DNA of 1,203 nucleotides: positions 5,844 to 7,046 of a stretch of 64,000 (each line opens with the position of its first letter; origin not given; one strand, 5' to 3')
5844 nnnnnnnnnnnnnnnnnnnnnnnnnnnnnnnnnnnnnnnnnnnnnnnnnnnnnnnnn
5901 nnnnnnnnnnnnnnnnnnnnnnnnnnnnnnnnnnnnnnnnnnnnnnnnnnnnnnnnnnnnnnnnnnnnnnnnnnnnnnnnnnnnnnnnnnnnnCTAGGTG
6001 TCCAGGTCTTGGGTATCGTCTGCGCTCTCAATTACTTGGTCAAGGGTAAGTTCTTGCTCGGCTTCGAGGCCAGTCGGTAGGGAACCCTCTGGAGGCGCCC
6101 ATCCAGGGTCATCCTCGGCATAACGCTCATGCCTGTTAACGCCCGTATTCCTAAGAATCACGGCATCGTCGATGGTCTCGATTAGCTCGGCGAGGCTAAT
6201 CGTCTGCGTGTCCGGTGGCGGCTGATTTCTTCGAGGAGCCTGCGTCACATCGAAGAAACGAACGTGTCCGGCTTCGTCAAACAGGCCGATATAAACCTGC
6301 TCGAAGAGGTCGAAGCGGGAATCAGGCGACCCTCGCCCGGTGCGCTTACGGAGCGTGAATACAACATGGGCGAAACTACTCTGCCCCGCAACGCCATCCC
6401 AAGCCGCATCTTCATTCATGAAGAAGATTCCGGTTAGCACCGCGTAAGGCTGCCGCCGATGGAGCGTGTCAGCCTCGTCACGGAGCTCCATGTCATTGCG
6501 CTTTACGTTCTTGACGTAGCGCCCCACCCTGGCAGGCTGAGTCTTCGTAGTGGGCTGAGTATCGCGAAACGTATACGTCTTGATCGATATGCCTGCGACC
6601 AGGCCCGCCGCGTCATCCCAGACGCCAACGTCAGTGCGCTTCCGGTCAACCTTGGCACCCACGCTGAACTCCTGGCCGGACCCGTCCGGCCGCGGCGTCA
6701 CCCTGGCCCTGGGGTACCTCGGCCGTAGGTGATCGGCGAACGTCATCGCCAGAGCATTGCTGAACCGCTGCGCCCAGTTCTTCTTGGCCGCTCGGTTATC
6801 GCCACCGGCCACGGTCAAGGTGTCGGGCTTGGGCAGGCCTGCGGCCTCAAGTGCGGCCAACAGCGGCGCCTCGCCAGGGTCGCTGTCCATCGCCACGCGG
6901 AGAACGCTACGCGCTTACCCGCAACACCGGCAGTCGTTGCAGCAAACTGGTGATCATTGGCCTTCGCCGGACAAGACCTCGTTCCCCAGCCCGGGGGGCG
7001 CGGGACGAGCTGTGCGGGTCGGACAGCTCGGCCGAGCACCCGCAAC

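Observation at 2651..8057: Integrase-less 5.3 kb defence islet in tRNA-Thr: vsr*-Shedu-C5 MTase><REase-dndB-like*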

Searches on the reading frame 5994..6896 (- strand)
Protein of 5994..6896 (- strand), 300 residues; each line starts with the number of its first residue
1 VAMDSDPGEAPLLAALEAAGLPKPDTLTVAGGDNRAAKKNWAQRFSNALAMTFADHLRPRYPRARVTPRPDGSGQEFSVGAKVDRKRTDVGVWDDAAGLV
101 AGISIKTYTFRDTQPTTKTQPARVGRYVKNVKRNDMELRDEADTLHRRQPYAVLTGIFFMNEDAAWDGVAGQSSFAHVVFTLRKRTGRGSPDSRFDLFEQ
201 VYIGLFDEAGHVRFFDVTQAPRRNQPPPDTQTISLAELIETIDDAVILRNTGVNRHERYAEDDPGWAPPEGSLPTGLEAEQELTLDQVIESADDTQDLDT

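Call 7: search_protein_families(library=pfam, proteins=[window:5994-6896:-], max_evalue=0.1)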
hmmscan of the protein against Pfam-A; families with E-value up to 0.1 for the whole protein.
window:5994-6896:- (300 aa): 0 families

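Call 8: search_protein_families(library=padloc, proteins=[window:5994-6896:-], max_evalue=0.1)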
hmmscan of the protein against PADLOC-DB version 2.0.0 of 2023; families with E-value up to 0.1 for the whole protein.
window:5994-6896:- (300 aa): 0 families

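Call 9: search_protein_families(library=ncbifam, proteins=[window:5994-6896:-], max_evalue=0.1)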
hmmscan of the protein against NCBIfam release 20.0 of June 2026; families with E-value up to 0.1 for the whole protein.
window:5994-6896:- (300 aa): 0 families

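Call 11: search_solved_structures(query=window:5994-6896:-, max_evalue=10)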
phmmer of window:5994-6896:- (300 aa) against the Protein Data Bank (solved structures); distinct sequences matched with E-value up to 10: 0.

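Call 13: find_homologous_proteins(query=window:5994-6896:-)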
Query window:5994-6896:- (300 aa): 200 proteins with E <= 0.001 among 5427 candidates; the best 120 are listed.
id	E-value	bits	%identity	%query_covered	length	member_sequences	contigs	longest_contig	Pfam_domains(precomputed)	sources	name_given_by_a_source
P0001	1.7e-197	673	100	99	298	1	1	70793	-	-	-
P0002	1.5e-166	571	85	99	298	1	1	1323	-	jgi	jgi:hypothetical protein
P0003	9.5e-160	549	84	96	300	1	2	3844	-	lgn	-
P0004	2.8e-158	544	80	98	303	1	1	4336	-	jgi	jgi:hypothetical protein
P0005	3.6e-158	543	81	100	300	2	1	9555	-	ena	-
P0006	4.6e-155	533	79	99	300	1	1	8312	-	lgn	-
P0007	2.2e-154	531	77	100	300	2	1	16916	-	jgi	-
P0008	6.1e-154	530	81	95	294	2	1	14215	-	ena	-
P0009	9.2e-153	526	79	96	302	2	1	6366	-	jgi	jgi:hypothetical protein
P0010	1.3e-151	522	80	94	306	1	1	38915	-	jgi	jgi:hypothetical protein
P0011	1.6e-151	522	76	99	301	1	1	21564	-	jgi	jgi:hypothetical protein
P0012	3.8e-151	520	76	99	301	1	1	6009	-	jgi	jgi:hypothetical protein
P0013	9.0e-151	519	75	99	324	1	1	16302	-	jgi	jgi:hypothetical protein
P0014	1.2e-150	519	78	97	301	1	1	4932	-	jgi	jgi:hypothetical protein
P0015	1.9e-150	518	75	100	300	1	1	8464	-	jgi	jgi:hypothetical protein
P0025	6.8e-146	503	75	97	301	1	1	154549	-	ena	-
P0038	1.9e-134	466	74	94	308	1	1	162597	-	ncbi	ncbi:hypothetical protein ACI784_09215 [Geodermatophilus sp. SYSU D01186]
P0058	3.3e-113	396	62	99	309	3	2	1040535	-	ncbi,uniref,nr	ncbi:hypothetical protein [Nocardioides astragali]|uniref:Restriction endonuclease n=1 Tax=Nocardioi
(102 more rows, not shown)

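Call 14: find_encoding_contigs(protein=P0038, flank=8000, max_places=2)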
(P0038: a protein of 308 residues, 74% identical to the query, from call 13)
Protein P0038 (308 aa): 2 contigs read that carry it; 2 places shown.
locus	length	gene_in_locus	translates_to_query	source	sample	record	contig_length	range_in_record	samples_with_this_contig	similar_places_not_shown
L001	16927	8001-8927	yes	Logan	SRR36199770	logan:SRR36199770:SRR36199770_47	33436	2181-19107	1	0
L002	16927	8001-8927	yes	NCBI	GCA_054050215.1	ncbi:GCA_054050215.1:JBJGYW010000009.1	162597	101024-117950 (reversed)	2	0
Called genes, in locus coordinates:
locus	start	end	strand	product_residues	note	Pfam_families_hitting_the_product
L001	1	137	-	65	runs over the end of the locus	-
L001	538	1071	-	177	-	-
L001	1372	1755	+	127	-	-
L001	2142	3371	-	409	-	-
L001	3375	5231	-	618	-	PF07728:AAA_5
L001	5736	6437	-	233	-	-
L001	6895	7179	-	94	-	-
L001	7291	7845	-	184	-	-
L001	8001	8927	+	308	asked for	-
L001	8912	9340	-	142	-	PF03852:Vsr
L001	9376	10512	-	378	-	PF00145:DNA_methylase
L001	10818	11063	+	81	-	PF19575:HTH_58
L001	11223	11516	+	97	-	-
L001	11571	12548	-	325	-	PF01878:EVE (faint), PF13020:NOV_C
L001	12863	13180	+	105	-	-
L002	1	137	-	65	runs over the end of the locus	-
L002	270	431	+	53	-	-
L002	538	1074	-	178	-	-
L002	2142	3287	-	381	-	-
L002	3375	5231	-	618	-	PF07728:AAA_5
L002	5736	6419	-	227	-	-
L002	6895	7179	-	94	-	-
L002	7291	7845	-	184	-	-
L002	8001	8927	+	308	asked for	-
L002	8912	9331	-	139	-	PF03852:Vsr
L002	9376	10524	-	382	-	PF00145:DNA_methylase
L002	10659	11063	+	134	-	PF19575:HTH_58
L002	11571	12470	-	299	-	PF01878:EVE (faint), PF13020:NOV_C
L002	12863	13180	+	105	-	-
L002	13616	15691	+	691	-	PF01926:MMR_HSR1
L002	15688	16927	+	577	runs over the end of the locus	PF00350:Dynamin_N (faint), PF01926:MMR_HSR1, PF18709:DLP_helical (weak)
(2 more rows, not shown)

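Call 15: find_encoding_contigs(protein=P0058, flank=8000, max_places=2)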
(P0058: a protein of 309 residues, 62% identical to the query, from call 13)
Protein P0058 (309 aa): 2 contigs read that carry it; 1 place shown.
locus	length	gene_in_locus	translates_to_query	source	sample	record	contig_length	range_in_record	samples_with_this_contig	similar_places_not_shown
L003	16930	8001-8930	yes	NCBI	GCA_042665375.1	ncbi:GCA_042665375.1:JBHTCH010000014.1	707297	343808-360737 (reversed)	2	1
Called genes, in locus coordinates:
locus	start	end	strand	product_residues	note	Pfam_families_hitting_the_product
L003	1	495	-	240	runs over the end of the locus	PF01726:LexA_DNA_bind, PF00717:Peptidase_S24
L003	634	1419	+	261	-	PF00106:adh_short, PF08659:KR, PF13561:adh_short_C2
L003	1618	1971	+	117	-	PF01476:LysM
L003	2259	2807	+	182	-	-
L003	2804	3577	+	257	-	-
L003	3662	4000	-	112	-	-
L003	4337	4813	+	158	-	PF22811:Zn_ribbon_NrdR, PF03477:ATP-cone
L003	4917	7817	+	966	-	-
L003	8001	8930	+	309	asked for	-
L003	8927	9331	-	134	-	PF03852:Vsr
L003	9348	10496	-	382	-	PF00145:DNA_methylase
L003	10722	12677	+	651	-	-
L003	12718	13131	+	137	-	-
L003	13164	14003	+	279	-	PF13538:UvrD_C_2 (weak)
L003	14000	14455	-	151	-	-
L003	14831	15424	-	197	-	-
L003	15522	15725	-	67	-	-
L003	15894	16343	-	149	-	PF04191:PEMT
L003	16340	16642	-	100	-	-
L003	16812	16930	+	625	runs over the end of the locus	PF00486:Trans_reg_C (weak), PF03704:BTAD, PF13191:AAA_16, PF13401:AAA_22 (weak)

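Call 16: find_encoding_contigs(protein=P0025, flank=8000, max_places=2)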
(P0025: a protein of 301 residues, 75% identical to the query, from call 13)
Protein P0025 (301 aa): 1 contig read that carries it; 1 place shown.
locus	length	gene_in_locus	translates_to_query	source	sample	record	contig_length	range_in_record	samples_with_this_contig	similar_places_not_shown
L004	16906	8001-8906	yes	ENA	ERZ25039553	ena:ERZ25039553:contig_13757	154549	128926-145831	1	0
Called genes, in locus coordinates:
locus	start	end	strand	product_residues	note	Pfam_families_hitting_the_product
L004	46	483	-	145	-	PF02518:HATPase_c (weak), PF13589:HATPase_c_3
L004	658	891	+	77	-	-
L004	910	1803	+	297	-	-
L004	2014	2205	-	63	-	-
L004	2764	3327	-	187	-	-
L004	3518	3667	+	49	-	-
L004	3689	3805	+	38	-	-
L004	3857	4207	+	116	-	-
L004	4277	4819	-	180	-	-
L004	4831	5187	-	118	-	PF03852:Vsr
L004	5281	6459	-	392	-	PF00145:DNA_methylase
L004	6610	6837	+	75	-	-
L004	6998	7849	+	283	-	-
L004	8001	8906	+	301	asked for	-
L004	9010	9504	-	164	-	PF22091:DUF6941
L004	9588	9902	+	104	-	-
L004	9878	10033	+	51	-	-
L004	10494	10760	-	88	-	PF00665:rve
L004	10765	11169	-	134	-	PF13384:HTH_23, PF01527:HTH_Tnp_1, PF13518:HTH_28, PF13551:HTH_29, PF13565:HTH_32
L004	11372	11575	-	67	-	-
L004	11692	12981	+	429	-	PF04775:Bile_Hydr_Trans, PF08840:BAAT_C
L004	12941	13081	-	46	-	-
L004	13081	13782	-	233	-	-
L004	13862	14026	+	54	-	-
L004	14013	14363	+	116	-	-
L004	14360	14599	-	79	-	-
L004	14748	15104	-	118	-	-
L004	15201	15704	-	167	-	PF08734:GYD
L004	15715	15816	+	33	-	-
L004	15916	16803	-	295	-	PF03109:ABC1, PF27536:UbiB_helical (weak)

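Call 17: find_encoding_contigs(protein=P0010, flank=8000, max_places=1)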
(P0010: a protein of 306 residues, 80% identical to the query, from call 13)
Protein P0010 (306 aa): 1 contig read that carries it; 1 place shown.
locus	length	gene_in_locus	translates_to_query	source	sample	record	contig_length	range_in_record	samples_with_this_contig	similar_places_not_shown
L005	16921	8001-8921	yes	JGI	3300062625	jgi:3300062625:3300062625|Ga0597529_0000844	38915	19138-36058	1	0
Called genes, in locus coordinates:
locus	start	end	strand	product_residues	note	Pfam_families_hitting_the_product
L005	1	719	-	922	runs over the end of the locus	PF13191:AAA_16, PF13401:AAA_22 (weak), PF00196:GerE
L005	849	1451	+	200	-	-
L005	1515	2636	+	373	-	PF00415:RCC1 (weak), PF25390:WD40_RLD, PF13540:RCC1_2 (weak), PF00415:RCC1, PF00415:RCC1, PF25390:WD40_RLD, PF13540:RCC1_2, PF00415:RCC1, +3 more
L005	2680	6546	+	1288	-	-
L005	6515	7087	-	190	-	-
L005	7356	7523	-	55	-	-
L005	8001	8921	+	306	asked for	-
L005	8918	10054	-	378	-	PF00145:DNA_methylase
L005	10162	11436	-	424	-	PF14082:SduA_C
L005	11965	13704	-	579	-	-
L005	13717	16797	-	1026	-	PF00271:Helicase_C (weak)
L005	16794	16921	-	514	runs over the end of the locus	PF00140:Sigma70_r1_2, PF04542:Sigma70_r2, PF04539:Sigma70_r3, PF04545:Sigma70_r4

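Call 18: find_encoding_contigs(protein=P0007, flank=8000, max_places=1)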
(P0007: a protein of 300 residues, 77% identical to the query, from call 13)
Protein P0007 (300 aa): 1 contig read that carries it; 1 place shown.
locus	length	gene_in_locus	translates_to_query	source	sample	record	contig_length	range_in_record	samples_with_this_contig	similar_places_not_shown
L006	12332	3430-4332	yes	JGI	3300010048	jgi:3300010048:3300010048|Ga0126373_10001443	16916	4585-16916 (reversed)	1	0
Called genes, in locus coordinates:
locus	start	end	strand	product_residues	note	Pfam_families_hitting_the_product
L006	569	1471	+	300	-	PF18928:DUF5677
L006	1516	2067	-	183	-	-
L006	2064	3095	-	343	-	-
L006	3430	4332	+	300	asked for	-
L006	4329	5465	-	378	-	PF00145:DNA_methylase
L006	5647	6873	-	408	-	PF14082:SduA_C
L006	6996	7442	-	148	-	PF03852:Vsr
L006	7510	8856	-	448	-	PF12102:MrcB_N, PF13020:NOV_C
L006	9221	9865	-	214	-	-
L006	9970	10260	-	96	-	-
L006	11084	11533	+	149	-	PF24838:8xMP (weak)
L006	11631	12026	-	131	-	PF00383:dCMP_cyt_deam_1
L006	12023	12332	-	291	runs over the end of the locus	PF13646:HEAT_2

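Call 19: find_encoding_contigs(protein=P0005, flank=8000, max_places=1)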
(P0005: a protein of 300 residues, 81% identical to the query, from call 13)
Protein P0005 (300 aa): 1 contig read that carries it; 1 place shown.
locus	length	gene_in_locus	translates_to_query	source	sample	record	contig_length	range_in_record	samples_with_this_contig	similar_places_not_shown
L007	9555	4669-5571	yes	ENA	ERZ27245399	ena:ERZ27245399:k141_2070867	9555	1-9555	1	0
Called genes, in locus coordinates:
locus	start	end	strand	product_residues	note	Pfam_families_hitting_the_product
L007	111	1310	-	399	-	-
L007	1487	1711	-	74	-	-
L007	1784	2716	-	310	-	PF13495:Phage_int_SAM_4 (weak), PF00589:Phage_integrase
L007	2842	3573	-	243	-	-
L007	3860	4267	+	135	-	PF13581:HATPase_c_2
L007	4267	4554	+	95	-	PF00392:GntR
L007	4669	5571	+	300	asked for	-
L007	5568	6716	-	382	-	PF00145:DNA_methylase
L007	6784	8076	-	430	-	PF14082:SduA_C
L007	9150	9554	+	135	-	?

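Call 48: predict_structure(alignment_id=A2)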
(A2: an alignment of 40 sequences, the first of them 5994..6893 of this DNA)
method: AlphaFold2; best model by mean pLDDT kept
length: 299 residues; sequences in the alignment: 40
mean_pLDDT: 88.2   pTM: 0.83
mean pLDDT of the five models: 88.2, 86.6, 86.1, 86.0, 85.4
residues with pLDDT >= 90: 206; 70-90: 62; 50-70: 21; < 50: 10
segments of 3 or more residues with pLDDT < 50: 1-5, 295-299
pLDDT, mean of each block of 10 residues (from residue 1): 58 96 93 95 97 96 93 71 80 91 95 93 91 95 92 97 88 95 94 95 96 97 94 97 90 79 87 81 69 49
secondary structure, 60 per line:
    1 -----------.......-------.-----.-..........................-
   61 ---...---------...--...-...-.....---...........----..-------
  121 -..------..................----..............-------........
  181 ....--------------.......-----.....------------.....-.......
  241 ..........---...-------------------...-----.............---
elements in order: H12-18 H34-59 E64-66 E76-78 E85-87 E89-93 E97-107 H130-147 E152-160 H161-165 H173-184 E199-205 E211-215 H234-250 H284-296

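Call 51: fold_search(model_id=the predicted structure, library=pdb)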
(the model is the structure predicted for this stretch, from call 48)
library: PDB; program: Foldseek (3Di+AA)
matches with E <= 10: 388; with E <= 0.001: 0
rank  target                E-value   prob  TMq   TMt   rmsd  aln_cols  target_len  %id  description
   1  9iab_A                2.3e-02  0.10  0.11  0.12  17.5       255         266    6  Structure of the Argonaute-associated Cas4 family protein 1 (ACE1) from Chroococcidiopsis thermalis (CtACE1) (released 2025-04-23)
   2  9iac_B                4.9e-02  0.07  0.10  0.11  16.8       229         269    3  Structure of the Argonaute-associated Cas4 family protein 1 (ACE1) from Microcystis aeruginosa (MaACE1) (released 2025-04-23)
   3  4f4e_A                7.0e-02  0.28  0.23  0.18  12.1       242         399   13  Crystal structure of Aromatic-amino-acid aminotransferase from Burkholderia pseudomallei covalently bound to pyridoxal (released 2012-05-23)
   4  9iab_B                9.4e-02  0.06  0.11  0.12  16.5       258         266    5  Structure of the Argonaute-associated Cas4 family protein 1 (ACE1) from Chroococcidiopsis thermalis (CtACE1) (released 2025-04-23)
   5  7lvv_D                1.3e-01  0.60  0.17  0.30   6.7        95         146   14  cryoEM structure DrdV-DNA complex (released 2021-03-17)
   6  8ps4_A                1.9e-01  0.16  0.22  0.18  10.3       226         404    9  Escherichia coli SduA complex (released 2025-01-22)
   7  7lvv_B                2.7e-01  0.18  0.19  0.08  11.2       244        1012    8  cryoEM structure DrdV-DNA complex (released 2021-03-17)
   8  3l0a                  2.9e-01  0.04  0.13  0.14  21.6       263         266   11  Crystal structure of Putative exonuclease (RER070207002219) from Eubacterium rectale at 2.19 A resolution (released 2010-01-12)
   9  7lvv_C                3.6e-01  0.33  0.16  0.28   6.8        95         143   14  cryoEM structure DrdV-DNA complex (released 2021-03-17)
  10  3ho6_B                3.6e-01  0.16  0.25  0.28  10.3       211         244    7  Structure-function analysis of inositol hexakisphosphate-induced autoprocessing in clostridium difficile toxin A (released 2009-06-23)
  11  1rkd                  3.6e-01  0.13  0.20  0.20   9.9       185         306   11  E. COLI RIBOKINASE COMPLEXED WITH RIBOSE AND ADP (released 1998-03-04)
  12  5csk_A                3.9e-01  0.11  0.22  0.05   9.9       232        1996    8  Crystal structure of yeast acetyl-CoA carboxylase, unbiotinylated (released 2015-10-28)
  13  7w72_K                4.6e-01  0.10  0.15  0.13  11.5       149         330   11  Structure of a human glycosylphosphatidylinositol (GPI) transamidase (released 2022-02-16)
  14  3pee_B                4.9e-01  0.12  0.25  0.29  13.3       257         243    9  Structure of the C. difficile TcdB cysteine protease domain (released 2011-02-16)
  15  3pee_A                4.9e-01  0.12  0.25  0.29  12.7       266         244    8  Structure of the C. difficile TcdB cysteine protease domain (released 2011-02-16)
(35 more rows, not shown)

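Call 65: search_protein_families(library=padloc, proteins=[L005:13717-16797:-, L005:11965-13704:-], max_evalue=0.001)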
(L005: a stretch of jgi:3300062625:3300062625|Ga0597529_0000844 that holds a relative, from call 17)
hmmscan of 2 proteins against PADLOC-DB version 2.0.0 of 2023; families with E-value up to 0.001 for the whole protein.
L005:13717-16797:- (1026 aa): 11 families
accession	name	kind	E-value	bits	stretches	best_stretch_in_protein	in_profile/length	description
PDLC02576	DrmA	-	8.8e-102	339.7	1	192-929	339-1104/1235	DrmA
PDLC02575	DrmA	-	3e-97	324.4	1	261-928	9-717/837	DrmA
PDLC02571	DrmA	-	5.2e-68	227.6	3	302-457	347-515/1282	DrmA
PDLC02567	DrmA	-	1e-49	166.7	2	315-698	928-1358/1750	DrmA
PDLC02568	DrmA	-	6e-35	119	1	536-922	82-472/611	DrmA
PDLC02577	DrmA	-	7.3e-32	108.4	2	824-923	459-558/697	DrmA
PDLC02574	DrmA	-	3.5e-16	57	1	823-910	35-122/269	DrmA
PDLC02573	DrmA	-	7.1e-13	45.5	1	535-925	504-896/1018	DrmA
PDLC02570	DrmA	-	2.4e-05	20.9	1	818-878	574-635/851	DrmA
PDLC00035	DruE3|DruE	-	0.00012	17.8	0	813-890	1047-1126/1460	SNF2 family N-terminal domain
PDLC02569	DrmA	-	0.00024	17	1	823-875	829-880/1095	DrmA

L005:11965-13704:- (579 aa): 4 families
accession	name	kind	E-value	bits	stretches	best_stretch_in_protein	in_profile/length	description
PDLC02582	DrmB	-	3.1e-38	129.8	2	336-572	396-636/649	DrmB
PDLC02583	DrmB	-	9e-11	39.5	1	462-569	480-602/606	DrmB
PDLC02584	DrmB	-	5.5e-07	26.8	1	370-568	229-430/445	DrmB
PDLC02579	DrmB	-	2.1e-06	24.9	1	460-574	176-307/314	DrmB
